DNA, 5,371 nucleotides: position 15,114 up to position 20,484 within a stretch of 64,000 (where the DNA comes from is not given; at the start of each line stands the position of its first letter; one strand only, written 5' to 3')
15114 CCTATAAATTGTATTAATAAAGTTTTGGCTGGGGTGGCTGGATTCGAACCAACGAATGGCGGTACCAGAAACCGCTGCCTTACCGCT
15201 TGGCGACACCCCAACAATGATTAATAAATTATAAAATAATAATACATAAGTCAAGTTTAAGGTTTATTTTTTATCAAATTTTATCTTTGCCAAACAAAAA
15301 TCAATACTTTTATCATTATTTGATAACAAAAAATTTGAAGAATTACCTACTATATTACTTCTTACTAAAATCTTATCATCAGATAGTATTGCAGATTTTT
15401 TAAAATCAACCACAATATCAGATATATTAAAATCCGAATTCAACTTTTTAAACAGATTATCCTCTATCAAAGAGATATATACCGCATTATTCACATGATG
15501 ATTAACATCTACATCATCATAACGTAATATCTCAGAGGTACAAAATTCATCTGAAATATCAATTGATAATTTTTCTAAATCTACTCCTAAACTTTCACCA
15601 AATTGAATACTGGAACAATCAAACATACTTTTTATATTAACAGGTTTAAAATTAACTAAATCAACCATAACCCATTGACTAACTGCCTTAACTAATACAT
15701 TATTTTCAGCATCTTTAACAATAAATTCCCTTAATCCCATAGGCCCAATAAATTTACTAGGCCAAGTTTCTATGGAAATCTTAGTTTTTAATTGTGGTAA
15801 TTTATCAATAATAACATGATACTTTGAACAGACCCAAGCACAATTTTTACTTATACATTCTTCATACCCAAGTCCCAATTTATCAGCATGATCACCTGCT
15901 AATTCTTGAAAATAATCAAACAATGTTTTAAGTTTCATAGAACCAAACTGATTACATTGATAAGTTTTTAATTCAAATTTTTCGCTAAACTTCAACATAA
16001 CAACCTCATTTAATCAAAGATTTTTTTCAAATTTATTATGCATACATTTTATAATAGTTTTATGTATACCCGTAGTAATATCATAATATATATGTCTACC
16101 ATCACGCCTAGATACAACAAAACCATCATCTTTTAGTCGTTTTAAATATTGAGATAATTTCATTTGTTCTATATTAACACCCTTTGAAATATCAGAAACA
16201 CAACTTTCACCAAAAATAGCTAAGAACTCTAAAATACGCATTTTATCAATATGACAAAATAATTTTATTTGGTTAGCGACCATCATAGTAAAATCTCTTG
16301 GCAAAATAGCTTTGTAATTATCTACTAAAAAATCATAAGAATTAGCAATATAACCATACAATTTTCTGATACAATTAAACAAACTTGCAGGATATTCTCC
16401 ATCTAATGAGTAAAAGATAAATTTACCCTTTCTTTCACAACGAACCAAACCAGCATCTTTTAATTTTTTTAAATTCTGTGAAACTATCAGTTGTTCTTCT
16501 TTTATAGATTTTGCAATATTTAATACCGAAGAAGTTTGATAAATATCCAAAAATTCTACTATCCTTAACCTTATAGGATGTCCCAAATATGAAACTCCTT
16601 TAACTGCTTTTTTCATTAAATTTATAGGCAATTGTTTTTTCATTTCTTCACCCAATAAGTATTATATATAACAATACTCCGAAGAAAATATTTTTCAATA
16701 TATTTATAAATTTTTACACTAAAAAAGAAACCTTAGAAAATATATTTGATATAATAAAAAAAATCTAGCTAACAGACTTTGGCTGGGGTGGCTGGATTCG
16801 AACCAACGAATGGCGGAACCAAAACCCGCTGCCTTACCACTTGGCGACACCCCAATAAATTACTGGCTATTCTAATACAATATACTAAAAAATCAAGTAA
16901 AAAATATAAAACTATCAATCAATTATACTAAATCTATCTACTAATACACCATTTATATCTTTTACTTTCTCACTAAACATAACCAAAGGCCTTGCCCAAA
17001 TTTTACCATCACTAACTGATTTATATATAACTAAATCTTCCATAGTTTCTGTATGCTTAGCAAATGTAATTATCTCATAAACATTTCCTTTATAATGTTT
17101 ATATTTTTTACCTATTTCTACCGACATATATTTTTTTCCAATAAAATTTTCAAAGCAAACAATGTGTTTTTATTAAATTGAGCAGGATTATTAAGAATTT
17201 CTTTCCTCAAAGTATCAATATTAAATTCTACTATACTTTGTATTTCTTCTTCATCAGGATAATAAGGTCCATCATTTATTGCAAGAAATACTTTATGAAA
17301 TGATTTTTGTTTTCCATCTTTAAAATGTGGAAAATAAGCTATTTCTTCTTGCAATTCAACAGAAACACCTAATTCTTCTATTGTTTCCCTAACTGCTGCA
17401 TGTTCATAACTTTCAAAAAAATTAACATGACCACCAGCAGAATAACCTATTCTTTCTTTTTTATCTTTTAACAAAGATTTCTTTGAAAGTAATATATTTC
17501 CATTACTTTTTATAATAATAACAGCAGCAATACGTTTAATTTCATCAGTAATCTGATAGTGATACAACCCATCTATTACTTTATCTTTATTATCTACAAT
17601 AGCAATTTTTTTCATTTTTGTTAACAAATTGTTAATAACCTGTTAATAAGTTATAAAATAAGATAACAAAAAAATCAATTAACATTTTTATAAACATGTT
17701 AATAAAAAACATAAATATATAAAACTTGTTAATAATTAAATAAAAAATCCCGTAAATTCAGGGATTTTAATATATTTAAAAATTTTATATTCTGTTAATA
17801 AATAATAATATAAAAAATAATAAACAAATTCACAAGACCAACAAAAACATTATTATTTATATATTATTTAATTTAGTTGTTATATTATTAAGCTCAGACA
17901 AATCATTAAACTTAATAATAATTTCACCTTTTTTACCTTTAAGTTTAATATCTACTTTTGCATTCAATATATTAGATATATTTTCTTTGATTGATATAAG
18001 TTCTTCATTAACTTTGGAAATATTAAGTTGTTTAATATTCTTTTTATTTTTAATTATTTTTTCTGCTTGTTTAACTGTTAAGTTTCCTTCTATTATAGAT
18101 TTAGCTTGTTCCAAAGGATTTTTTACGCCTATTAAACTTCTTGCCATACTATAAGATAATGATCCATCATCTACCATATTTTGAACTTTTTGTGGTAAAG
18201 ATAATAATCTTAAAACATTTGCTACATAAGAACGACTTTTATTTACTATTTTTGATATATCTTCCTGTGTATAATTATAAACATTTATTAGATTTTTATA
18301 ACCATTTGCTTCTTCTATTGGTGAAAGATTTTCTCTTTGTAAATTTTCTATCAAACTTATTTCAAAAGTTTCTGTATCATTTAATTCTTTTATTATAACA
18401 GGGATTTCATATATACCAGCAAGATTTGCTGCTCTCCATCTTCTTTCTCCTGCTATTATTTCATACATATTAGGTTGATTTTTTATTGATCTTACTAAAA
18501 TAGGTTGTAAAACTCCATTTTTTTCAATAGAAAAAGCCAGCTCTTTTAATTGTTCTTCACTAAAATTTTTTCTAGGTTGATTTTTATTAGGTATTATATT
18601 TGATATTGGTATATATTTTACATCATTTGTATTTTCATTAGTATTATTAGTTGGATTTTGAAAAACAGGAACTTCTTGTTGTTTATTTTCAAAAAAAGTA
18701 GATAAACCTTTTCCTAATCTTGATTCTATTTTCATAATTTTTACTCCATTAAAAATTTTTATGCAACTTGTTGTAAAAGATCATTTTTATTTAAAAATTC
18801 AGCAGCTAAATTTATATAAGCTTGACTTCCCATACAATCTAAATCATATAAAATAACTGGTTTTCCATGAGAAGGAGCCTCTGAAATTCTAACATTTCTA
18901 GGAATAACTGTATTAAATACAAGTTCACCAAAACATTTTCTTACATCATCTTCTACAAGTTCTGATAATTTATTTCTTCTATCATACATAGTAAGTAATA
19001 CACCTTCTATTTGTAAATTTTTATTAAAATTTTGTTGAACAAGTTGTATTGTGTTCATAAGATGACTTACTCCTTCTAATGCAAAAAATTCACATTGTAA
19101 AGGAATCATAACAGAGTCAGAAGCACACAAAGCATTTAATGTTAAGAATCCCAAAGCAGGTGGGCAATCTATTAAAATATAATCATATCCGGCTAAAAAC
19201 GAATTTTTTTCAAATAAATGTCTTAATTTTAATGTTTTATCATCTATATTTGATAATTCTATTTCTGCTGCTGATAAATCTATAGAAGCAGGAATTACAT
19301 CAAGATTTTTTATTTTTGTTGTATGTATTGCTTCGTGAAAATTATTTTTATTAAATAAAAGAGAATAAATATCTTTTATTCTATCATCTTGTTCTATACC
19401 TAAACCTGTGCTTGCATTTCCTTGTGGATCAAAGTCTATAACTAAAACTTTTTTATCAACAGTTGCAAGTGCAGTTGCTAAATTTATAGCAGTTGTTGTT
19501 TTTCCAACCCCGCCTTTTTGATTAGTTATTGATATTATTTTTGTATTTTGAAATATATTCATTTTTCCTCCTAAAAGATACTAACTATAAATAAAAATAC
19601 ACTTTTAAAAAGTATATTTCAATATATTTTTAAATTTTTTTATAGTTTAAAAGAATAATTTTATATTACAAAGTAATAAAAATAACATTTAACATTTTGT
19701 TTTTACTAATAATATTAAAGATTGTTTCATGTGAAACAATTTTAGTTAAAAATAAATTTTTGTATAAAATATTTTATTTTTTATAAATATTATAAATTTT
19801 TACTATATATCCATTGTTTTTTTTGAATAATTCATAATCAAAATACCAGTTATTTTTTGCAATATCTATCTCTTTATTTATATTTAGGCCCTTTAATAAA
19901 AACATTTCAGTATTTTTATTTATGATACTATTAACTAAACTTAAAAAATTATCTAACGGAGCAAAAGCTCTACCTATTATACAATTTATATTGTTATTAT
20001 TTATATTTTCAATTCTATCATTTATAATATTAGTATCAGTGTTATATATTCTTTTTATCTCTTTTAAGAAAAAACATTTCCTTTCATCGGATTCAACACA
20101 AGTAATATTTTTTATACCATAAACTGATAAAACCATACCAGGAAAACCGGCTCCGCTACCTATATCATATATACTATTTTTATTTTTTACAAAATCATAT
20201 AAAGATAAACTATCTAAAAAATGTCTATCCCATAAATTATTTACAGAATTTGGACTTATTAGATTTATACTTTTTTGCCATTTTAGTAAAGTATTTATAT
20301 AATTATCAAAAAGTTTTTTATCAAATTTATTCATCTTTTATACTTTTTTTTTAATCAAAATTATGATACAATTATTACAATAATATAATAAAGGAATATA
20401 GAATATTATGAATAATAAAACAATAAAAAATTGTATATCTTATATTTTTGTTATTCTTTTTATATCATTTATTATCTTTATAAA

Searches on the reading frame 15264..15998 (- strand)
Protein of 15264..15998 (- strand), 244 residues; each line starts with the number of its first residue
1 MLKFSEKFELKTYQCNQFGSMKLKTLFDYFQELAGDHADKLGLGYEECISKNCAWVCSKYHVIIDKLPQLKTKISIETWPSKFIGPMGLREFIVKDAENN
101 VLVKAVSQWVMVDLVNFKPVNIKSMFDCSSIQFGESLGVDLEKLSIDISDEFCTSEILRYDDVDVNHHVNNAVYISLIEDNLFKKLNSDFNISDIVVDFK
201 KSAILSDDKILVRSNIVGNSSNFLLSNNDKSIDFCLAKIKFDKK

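Call 69: search_protein_families(library=pfam, proteins=[window:15264-15998:-], max_evalue=0.001)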
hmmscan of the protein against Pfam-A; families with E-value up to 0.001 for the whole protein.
window:15264-15998:- (244 aa): 2 families
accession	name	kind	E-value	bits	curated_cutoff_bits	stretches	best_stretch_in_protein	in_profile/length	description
PF01643.23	Acyl-ACP_TE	-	8.2e-23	81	23.7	1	2-123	2-124/131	Acyl-ACP thioesterase N-terminal domain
PF20791.3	Acyl-ACP_TE_C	-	2.7e-10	40.8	21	1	158-219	14-74/101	Acyl-ACP thioesterase C-terminal domain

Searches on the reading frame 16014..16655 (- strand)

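Call 69: search_protein_families(library=pfam, proteins=[window:16014-16655:-], max_evalue=0.001)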
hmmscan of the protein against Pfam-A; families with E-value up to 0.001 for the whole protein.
window:16014-16655:- (213 aa): 13 families
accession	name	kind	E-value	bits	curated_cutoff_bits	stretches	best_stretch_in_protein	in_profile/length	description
PF01022.26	HTH_5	-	7.8e-15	54.9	22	2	139-180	5-45/47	Bacterial regulatory protein, arsR family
PF12840.13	HTH_20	-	1.4e-08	35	27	1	24-73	1-50/51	Helix-turn-helix domain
PF01978.25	TrmB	-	2.6e-08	34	25.6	1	144-191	16-63/68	Sugar-specific transcriptional regulator TrmB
PF12802.13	MarR_2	-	1.6e-06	28.6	27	0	139-187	8-60/61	MarR family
PF13412.12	HTH_24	-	9.3e-06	25.6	21.9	0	140-180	7-47/48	Winged helix-turn-helix DNA-binding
PF02002.24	TFIIE_alpha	-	2.7e-05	24.4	22.9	0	133-210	10-93/105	TFIIE alpha subunit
PF13463.12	HTH_27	-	3.5e-05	24.4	22.2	0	150-194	18-65/68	Winged helix DNA-binding domain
PF02082.26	Rrf2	-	7.9e-05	23.3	30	0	153-184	26-57/132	Iron-dependent Transcriptional regulator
PF07848.18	PaaX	-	0.00014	22.5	24.8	0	158-194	31-67/70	PaaX-like protein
PF25212.1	HVO_A0114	-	0.00018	21.6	27.6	0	27-78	22-73/84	HVO_A0114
PF10007.15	DUF2250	-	0.00026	21.5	24.4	0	29-73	10-54/93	Uncharacterized protein conserved in archaea (DUF2250)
PF01325.25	Fe_dep_repress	-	0.00028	21.5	26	0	47-76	28-57/60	Iron dependent repressor, N-terminal DNA binding domain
PF14947.12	HTH_45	-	0.00058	20.3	25.5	0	141-184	11-50/77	Winged helix-turn-helix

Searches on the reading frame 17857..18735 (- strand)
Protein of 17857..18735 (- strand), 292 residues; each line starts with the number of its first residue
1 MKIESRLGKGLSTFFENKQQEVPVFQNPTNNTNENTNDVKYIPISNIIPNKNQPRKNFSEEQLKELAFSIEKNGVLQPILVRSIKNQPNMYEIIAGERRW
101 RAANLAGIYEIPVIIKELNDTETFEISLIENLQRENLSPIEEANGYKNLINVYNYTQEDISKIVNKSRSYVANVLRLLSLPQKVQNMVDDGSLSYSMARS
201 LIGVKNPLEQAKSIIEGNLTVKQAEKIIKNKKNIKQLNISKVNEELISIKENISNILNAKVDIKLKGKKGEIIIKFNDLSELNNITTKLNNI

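Call 69: search_protein_families(library=pfam, proteins=[window:17857-18735:-], max_evalue=0.001)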
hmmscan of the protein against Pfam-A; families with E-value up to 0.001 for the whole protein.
window:17857-18735:- (292 aa): 3 families
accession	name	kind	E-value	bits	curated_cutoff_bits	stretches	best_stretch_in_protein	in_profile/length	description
PF02195.25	ParB_N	-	4.3e-36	123.3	26.3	1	38-133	2-95/95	ParB N-terminal domain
PF17762.8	HTH_ParB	-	1.4e-30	105.9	22.6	1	135-232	1-101/102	ParB HTH domain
PF23552.2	ParB_C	-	5.4e-07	29.4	23.8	1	247-289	6-49/50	ParB dimerisation domain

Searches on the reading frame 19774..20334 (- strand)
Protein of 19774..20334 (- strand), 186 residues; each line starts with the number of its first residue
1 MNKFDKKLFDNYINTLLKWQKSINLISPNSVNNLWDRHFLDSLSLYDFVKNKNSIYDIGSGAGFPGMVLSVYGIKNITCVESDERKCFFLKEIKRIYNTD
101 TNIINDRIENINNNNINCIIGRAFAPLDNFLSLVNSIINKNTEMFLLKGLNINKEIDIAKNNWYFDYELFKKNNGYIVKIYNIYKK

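Call 71: search_protein_families(library=pfam, proteins=[window:19774-20334:-], max_evalue=0.0001)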
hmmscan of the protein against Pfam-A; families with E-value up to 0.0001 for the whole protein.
window:19774-20334:- (186 aa): 1 family
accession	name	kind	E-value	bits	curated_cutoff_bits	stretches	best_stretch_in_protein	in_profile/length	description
PF02527.21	GidB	-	1.4e-41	142.3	27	1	7-167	3-167/184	rRNA small subunit methyltransferase G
